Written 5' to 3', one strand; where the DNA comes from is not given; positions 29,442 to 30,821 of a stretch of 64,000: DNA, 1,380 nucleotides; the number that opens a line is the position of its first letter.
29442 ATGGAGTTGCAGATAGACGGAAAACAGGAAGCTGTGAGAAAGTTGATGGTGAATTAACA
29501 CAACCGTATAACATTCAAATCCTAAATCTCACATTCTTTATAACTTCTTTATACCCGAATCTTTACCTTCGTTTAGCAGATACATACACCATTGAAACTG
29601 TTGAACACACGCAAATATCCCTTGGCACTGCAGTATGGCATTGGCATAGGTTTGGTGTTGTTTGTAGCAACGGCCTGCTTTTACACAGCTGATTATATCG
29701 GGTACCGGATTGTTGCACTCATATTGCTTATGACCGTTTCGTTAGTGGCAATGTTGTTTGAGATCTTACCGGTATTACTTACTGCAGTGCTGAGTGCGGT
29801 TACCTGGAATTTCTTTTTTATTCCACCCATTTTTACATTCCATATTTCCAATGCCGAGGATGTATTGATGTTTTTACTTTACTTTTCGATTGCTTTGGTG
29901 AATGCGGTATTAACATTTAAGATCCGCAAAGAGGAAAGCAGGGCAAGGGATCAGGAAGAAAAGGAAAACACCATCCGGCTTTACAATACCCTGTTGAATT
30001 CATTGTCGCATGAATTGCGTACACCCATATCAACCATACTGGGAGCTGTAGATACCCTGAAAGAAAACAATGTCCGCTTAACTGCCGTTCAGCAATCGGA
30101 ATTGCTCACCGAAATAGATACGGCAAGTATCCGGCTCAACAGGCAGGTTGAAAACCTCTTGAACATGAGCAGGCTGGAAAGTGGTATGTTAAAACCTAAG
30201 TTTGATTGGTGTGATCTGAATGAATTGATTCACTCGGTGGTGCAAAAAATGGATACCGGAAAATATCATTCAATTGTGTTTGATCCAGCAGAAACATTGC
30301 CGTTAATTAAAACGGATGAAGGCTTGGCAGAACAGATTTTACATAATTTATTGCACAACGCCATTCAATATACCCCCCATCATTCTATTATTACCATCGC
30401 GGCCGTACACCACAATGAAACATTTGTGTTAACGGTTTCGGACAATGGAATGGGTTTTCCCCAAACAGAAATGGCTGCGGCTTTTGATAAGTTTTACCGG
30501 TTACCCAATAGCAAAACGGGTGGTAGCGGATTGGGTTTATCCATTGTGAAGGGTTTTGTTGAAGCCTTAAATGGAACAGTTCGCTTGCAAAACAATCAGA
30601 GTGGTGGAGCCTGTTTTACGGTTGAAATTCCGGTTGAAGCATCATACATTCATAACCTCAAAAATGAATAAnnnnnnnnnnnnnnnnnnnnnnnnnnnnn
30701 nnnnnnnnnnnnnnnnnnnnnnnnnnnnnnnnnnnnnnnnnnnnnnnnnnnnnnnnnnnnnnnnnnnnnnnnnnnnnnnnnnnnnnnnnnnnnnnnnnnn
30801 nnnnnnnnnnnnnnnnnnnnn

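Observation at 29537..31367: Identical KdpE-type direct-repeat boxes precede both the kdpD/kdpE operon and kup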

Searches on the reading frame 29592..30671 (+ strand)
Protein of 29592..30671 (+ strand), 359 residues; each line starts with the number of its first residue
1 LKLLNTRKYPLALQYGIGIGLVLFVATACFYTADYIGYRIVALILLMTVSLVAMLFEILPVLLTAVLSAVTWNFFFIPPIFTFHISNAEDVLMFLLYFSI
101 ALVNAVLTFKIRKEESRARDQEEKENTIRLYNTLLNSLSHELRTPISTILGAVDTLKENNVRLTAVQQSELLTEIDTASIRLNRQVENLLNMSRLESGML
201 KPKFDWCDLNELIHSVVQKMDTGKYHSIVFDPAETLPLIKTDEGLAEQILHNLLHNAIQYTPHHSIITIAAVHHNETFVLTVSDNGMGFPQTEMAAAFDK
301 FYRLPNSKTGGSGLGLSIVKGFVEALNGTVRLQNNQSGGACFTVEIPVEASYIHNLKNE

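Call 5: search_protein_families(library=pfam, proteins=[window:29592-30671:+])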
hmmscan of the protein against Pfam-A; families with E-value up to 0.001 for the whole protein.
window:29592-30671:+ (359 aa): 5 families
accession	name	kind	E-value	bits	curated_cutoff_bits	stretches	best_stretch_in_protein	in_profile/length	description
PF02518.31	HATPase_c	-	2.6e-24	86.3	26.4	1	242-349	2-110/111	Histidine kinase-, DNA gyrase B-, and HSP90-like ATPase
PF13493.11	DUF4118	-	2e-20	73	28.4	1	16-120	2-106/107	Domain of unknown function (DUF4118)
PF00512.31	HisKA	-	5e-15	55.7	26.9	1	133-198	4-66/66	His Kinase A (phospho-acceptor) domain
PF13581.12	HATPase_c_2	-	3.1e-05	24.4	27.4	1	254-326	40-112/127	Histidine kinase-like ATPase domain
PF14501.12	HATPase_c_5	-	3.4e-05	24.1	22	1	248-336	8-92/102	GHKL domain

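Call 6: search_protein_families(library=ncbifam, proteins=[window:29592-30671:+], max_evalue=0.00001)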
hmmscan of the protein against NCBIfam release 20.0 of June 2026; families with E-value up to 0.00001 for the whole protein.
window:29592-30671:+ (359 aa): 81 families (the best 25 are shown)
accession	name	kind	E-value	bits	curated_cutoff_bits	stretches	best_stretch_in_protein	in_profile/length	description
NF007793.0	PRK10490.1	equivalog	1.8e-49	168.6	1123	2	99-350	635-884/895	two-component system sensor histidine kinase KdpD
NF046044.1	PnpS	equivalog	1.3e-47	162.7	400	1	138-347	177-390/390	two-component system histidine kinase PnpS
NF047874.1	MASE3_PAS_HK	subfamily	3.2e-43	148.5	560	1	118-351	385-628/655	MASE3 domain-containing sensor histidine kinase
NF033092.0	HK_WalK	equivalog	1.9e-40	139.1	725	1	133-348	374-594/594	cell wall metabolism sensor histidine kinase WalK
TIGR02966.1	phoR_proteo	equivalog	2.2e-40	138.7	334.2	1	119-346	102-333/333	phosphate regulon sensor histidine kinase PhoR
NF008312.0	PRK11100.1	equivalog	1.9e-38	132.5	356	1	135-348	260-474/477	two-component system sensor histidine kinase CreC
NF041735.1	hist_kin_RppB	equivalog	1.3e-37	129.6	400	1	139-347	224-438/438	two-component system sensor histidine kinase RppB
TIGR02956.1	TMAO_torS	equivalog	6.4e-37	127.2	676.5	1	114-351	449-685/967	TMAO reductase system sensor histidine kinase/response regulator TorS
NF008468.0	PRK11360.1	equivalog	3.4e-35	121.5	646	1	102-350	367-610/616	two-component system sensor histidine kinase AtoS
NF006800.0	PRK09303.1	equivalog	5.1e-34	117.8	342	1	119-349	139-378/383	histidine kinase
NF047465.1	hybrid_HK_LvrA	exception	2.9e-33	114.9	1200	1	131-352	202-426/819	hybrid histidine kinase/response regulator LvrA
NF041947.1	LuxQ_Vibrio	equivalog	3.4e-32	111.3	1200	1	116-353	457-701/843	quorum-sensing autoinducer 2 sensor kinase/phosphatase LuxQ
NF008302.0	PRK11091.1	equivalog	4.8e-32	111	838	1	113-351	265-508/779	aerobic respiration two-component sensor histidine kinase ArcB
NF011874.0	PRK15347.1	equivalog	6.7e-32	110.4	852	1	117-350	386-616/921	two component system sensor kinase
NF045595.1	HK_scytonemin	equivalog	4.5e-31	107.9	865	1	116-348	402-635/637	scytonemin biosynthesis sensor histidine kinase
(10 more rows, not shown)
